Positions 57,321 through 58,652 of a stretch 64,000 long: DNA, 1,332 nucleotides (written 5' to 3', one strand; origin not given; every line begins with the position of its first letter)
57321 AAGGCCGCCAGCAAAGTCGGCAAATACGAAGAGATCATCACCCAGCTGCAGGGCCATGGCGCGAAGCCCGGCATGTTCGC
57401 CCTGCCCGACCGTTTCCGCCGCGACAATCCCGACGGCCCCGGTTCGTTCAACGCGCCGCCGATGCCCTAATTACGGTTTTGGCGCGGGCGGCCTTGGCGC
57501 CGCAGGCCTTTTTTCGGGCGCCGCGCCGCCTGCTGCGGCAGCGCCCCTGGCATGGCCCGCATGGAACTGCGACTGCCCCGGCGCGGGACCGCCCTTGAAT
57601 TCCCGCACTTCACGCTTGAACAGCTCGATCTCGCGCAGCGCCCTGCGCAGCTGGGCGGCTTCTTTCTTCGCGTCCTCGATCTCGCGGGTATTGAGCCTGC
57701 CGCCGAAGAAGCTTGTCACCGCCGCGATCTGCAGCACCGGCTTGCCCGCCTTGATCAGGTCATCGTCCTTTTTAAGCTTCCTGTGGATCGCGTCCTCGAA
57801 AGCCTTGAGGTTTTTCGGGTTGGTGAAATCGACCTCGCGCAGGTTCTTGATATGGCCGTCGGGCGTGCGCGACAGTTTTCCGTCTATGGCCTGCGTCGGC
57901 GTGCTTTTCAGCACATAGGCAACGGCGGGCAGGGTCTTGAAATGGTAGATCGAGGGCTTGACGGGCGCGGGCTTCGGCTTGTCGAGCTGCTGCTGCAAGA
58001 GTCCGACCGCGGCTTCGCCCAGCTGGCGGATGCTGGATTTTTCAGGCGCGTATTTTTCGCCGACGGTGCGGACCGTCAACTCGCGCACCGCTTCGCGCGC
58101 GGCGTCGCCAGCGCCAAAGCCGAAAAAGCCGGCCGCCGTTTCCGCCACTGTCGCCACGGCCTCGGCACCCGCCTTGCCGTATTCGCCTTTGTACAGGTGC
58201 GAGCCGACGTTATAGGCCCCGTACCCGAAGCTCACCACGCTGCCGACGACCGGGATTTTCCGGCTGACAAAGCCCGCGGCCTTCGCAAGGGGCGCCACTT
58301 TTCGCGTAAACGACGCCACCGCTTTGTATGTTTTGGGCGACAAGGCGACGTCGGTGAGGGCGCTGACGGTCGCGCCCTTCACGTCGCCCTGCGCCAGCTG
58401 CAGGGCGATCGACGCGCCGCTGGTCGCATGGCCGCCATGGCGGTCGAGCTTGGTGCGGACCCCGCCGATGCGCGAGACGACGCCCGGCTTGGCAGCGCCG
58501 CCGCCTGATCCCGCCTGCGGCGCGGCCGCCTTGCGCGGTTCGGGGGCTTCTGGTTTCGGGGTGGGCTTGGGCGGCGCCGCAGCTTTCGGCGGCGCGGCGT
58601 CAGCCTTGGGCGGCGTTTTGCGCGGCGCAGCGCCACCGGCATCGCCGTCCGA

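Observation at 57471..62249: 1592-aa multidomain effector-like protein bracketed by ankyrin-repeat genes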

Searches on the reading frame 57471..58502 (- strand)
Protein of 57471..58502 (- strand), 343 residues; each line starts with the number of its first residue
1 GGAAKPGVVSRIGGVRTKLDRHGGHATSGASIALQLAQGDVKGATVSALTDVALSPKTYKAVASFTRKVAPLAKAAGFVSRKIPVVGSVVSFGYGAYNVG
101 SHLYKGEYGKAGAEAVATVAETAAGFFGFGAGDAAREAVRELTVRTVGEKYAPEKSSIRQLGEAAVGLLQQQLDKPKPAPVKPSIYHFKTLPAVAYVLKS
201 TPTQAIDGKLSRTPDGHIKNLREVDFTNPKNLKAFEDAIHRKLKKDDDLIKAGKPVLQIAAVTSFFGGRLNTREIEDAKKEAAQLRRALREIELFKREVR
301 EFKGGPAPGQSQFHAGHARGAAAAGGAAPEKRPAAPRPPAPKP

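Call 14: search_protein_families(library=pfam, proteins=[window:57471-58502:-], max_evalue=10)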
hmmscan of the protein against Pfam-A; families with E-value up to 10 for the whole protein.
window:57471-58502:- (343 aa): 1 family
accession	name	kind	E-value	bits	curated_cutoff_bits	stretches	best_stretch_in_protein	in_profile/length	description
PF04888.17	SseC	-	0.9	9.5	30.2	1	34-138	99-197/312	Secretion system effector C (SseC) like family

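Call 58: find_homologous_proteins(query=A6, max_evalue=0.01)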
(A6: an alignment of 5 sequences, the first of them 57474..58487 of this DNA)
Query A6 (5 sequences) (338 aa, profile of the alignment): 21 proteins with E <= 0.01 among 8000 candidates.
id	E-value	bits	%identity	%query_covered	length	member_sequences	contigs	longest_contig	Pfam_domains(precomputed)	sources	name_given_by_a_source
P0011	2.6e-151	522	46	97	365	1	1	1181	-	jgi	jgi:hypothetical protein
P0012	2.8e-148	512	47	96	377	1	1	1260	-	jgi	jgi:hypothetical protein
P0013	1.3e-146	506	55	97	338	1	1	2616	-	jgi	jgi:hypothetical protein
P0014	1.4e-135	470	47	99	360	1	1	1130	-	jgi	jgi:hypothetical protein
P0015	1.1e-64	237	52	43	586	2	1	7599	-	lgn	-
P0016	1.2e-64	237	46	44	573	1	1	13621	-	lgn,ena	-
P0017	6.5e-64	234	47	46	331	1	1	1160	-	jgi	jgi:hypothetical protein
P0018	4.8e-63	232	53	44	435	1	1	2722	PF00857.27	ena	-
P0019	3.0e-62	229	48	42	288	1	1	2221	-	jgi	jgi:hypothetical protein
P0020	2.4e-60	223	52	43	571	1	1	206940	-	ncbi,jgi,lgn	jgi:hypothetical protein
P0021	3.5e-60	222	50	43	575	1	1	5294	-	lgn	-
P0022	4.6e-58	215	51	40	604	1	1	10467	-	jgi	jgi:hypothetical protein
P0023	1.9e-52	197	46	43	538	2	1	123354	PF20573.5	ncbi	-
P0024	1.2e-51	194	45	46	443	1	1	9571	-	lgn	-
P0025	1.8e-49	187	40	51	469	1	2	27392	-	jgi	jgi:hypothetical protein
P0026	3.1e-41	160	37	49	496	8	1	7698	PF14414.13,PF12639.14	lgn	-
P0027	7.0e-41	159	36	49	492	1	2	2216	-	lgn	-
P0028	1.3e-39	155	42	43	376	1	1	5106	-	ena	-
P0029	7.0e-31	126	37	47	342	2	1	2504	-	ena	-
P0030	1.8e-30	124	42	46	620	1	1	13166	PF03536.22,PF25816.2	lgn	-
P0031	1.2e-29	122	38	50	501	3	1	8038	-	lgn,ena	-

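Call 61: search_protein_families(library=pfam, proteins=[P0018, P0023, P0024, P0025, P0026, P0027, P0028, P0029, P0030, P0031], max_evalue=0.01)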
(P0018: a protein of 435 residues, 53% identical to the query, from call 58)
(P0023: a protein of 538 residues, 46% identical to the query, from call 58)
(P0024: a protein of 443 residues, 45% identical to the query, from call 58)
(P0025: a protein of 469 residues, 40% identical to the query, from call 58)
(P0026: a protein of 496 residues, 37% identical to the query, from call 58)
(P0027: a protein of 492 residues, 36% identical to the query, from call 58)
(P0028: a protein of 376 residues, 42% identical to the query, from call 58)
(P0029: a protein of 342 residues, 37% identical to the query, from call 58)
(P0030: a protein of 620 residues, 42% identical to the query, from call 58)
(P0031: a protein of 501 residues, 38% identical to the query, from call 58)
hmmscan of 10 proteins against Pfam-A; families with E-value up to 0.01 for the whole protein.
P0018 (435 aa): 1 family
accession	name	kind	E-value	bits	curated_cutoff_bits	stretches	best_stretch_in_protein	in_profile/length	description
PF00857.26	Isochorismatase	-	8.7e-15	55.7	27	2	141-199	97-155/175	Isochorismatase domain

P0023 (538 aa): 1 family
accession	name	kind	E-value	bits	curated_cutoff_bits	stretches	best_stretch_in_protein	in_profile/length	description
PF20573.4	DUF6782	-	5.3e-15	55.8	27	1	25-168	21-152/241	Putative metallopeptidase family (DUF6782)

P0024 (443 aa): 0 families

P0025 (469 aa): 0 families

P0026 (496 aa): 2 families
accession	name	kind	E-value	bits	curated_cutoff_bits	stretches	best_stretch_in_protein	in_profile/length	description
PF14414.12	WHH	-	5.4e-17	61.7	25.1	1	79-116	3-40/43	A nuclease of the HNH/ENDO VII superfamily with conserved WHH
PF12639.13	Colicin-DNase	-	4.1e-14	53.6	25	1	79-111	64-96/96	DNase/tRNase domain of colicin-like bacteriocin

P0027 (492 aa): 0 families

P0028 (376 aa): 0 families

P0029 (342 aa): 0 families

P0030 (620 aa): 2 families
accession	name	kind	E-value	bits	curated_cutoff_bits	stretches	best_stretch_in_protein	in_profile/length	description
PF25816.1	RamC_N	-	1.1e-08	35.2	27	1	54-134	31-114/191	RamC, N-terminal domain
PF13830.11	DUF4192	-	0.0017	18.8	27.8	0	118-170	79-131/321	Domain of unknown function (DUF4192)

P0031 (501 aa): 0 families
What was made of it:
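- The heads in module relatives are typical effector enzymes (call 61).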

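Call 73: find_encoding_contigs(protein=P0020, flank=10000, max_places=2)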
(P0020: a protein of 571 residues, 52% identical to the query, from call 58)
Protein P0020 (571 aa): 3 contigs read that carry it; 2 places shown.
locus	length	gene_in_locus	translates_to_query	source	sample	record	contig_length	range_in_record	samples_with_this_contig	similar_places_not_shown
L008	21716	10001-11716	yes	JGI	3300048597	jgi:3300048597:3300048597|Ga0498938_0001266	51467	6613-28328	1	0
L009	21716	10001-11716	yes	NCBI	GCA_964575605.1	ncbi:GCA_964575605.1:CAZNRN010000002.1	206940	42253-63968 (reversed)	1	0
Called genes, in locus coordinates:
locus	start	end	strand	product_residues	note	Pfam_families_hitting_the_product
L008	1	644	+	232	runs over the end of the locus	-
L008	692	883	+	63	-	-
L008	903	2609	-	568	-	PF02690:Na_Pi_cotrans, PF01895:PhoU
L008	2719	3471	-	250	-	PF02167:Cytochrom_C1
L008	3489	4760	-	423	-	PF00033:Cytochrome_B, PF13631:Cytochrom_B_N_2, PF00032:Cytochrom_B_C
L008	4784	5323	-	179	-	PF10399:UCR_Fe-S_N, PF00355:Rieske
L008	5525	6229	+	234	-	PF05857:TraX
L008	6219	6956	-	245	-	-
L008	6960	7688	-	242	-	-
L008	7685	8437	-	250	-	-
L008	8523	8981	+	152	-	PF00588:SpoU_methylase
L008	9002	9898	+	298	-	PF01218:Coprogen_oxidas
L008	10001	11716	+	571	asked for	-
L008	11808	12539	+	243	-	PF04536:TPM_phosphatase (weak)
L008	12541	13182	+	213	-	PF04536:TPM_phosphatase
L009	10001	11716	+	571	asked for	-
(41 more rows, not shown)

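Call 74: find_encoding_contigs(protein=P0026, flank=10000, max_places=2)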
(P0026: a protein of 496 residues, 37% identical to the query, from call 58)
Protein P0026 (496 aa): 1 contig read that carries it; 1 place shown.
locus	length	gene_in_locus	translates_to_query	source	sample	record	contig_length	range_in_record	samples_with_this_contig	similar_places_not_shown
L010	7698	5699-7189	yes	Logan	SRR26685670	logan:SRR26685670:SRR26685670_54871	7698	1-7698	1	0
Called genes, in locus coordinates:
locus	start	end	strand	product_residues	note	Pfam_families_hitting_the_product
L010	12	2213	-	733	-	PF03797:Autotransporter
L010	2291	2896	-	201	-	-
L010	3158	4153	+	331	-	PF00849:PseudoU_synth_2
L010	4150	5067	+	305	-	PF00140:Sigma70_r1_2, PF04542:Sigma70_r2, PF04545:Sigma70_r4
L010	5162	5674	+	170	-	PF09346:SMI1_KNR4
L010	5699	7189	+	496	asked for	PF12639:Colicin-DNase, PF14414:WHH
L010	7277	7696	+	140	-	?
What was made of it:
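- On Polymorphic toxin system: The module relative P0026 has an SMI1_KNR4 neighbour (call 74).
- Closest known: Polymorphic toxin systems. Same: One module-sharing member carries a WHH/colicin-DNase head next to a SUKH immunity gene (calls 61, 74).
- The WHH nuclease member lies directly after an SMI1_KNR4 (SUKH) gene (call 74). It does not explain why the same hairpin module carries a WHH nuclease with a SUKH immunity gene (call 74). The module-sharing WHH nuclease with SUKH immunity points to bacterial targets (call 74).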

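Call 75: find_encoding_contigs(protein=P0023, flank=10000, max_places=1)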
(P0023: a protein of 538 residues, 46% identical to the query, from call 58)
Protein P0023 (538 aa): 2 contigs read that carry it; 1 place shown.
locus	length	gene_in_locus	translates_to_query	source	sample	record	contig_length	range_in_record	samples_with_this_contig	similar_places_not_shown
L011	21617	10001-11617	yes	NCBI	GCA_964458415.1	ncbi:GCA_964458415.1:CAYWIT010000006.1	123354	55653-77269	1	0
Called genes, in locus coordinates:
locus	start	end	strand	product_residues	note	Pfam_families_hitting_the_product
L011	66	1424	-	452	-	PF01435:Peptidase_M48, PF13428:TPR_14 (faint), PF13414:TPR_11 (faint), PF13431:TPR_17 (faint), PF07719:TPR_2 (faint), PF13432:TPR_16, PF14559:TPR_19 (weak)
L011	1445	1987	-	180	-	-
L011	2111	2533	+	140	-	PF00460:Flg_bb_rod, PF06429:Flg_bbr_C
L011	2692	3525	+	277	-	-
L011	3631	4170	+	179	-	PF03734:YkuD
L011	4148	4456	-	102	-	-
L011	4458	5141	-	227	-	PF00005:ABC_tran, PF02463:SMC_N (faint), PF13304:AAA_21 (faint)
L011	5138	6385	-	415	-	PF12704:MacB_PCD, PF02687:FtsX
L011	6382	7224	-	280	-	PF25973:BSH_CzcB (weak), PF25954:Beta-barrel_RND_2, PF25990:Beta-barrel_YknX (faint)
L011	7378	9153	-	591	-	PF18158:AidB_N, PF02770:Acyl-CoA_dh_M, PF00441:Acyl-CoA_dh_1, PF22924:ACOX_C_alpha1 (faint), PF08028:Acyl-CoA_dh_2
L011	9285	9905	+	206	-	PF00440:TetR_N, PF13305:TetR_C_33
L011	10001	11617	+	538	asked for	PF20573:DUF6782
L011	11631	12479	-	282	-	PF03881:Fructosamin_kin, PF01636:APH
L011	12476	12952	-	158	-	PF01451:LMWPc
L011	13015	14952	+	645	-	PF05430:Methyltransf_30, PF07992:Pyr_redox_2 (faint), PF00070:Pyr_redox (weak), PF00890:FAD_binding_2 (weak), PF01134:GIDA (weak), PF01266:DAO, PF12831:FAD_oxidored (faint), PF13450:NAD_binding_8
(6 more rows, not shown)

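Call 76: find_encoding_contigs(protein=P0030, flank=10000, max_places=1)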
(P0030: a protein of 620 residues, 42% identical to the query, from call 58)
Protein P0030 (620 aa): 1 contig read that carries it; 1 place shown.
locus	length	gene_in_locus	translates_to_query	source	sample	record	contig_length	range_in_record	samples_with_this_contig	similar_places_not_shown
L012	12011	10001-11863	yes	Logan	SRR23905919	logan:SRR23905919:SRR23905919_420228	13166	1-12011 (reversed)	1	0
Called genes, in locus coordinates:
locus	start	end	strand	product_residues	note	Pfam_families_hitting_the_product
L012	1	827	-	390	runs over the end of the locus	PF01098:FTSW_RODA_SPOVE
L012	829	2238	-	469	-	PF03446:NAD_binding_2 (faint), PF21799:MurD-like_N, PF08245:Mur_ligase_M, PF02875:Mur_ligase_C (faint)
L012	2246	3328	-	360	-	PF00953:Glycos_transf_4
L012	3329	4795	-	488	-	PF01225:Mur_ligase, PF08245:Mur_ligase_M, PF02875:Mur_ligase_C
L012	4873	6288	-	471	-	PF01225:Mur_ligase, PF08245:Mur_ligase_M, PF02875:Mur_ligase_C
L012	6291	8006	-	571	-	PF03717:PBP_dimer, PF00905:Transpeptidase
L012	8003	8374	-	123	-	-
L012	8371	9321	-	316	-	PF01795:Methyltransf_5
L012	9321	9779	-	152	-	PF02381:MraZ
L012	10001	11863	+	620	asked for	PF03536:OspF_SpvC (weak), PF25816:RamC_N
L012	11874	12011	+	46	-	?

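Call 77: find_encoding_contigs(protein=P0025, flank=10000, max_places=1)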
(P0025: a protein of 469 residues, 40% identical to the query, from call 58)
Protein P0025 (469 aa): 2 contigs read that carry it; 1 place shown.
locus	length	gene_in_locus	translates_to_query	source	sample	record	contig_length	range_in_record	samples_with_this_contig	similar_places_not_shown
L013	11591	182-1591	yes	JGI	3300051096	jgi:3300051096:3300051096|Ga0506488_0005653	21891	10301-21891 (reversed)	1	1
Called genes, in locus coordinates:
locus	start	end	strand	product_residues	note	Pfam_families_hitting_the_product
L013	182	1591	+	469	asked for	-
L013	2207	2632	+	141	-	-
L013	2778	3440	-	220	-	PF01545:Cation_efflux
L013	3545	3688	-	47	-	-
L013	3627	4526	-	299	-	PF08843:AbiEii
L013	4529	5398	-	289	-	-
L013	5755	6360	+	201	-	PF01420:Methylase_S (weak)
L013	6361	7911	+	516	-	PF12161:HsdM_N, PF02384:N6_Mtase, PF20473:MmeI_Mtase (faint), PF07669:Eco57I (faint)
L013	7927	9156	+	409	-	PF01420:Methylase_S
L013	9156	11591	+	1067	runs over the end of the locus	PF04313:HSDR_N, PF04851:ResIII, PF18766:SWI2_SNF2, PF22679:T1R_D3-like, PF11867:T1RH-like_C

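Call 78: search_protein_families(library=padloc, proteins=[P0026, P0020, P0030, P0023], max_evalue=0.01)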
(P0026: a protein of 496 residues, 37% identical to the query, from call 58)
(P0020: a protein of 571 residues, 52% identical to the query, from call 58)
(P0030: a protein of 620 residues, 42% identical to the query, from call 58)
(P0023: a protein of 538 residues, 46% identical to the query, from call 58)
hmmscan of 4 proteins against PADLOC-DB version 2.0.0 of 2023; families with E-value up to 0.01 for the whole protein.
P0026 (496 aa): 0 families

P0020 (571 aa): 0 families

P0030 (620 aa): 0 families

P0023 (538 aa): 0 families

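Call 85: search_dna_similar(query=window:57474-58487:-, collection=plasmids, mode=protein, max_evalue=0.001, max_rows=15)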
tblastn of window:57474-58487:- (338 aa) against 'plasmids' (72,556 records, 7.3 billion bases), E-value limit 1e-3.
No match.
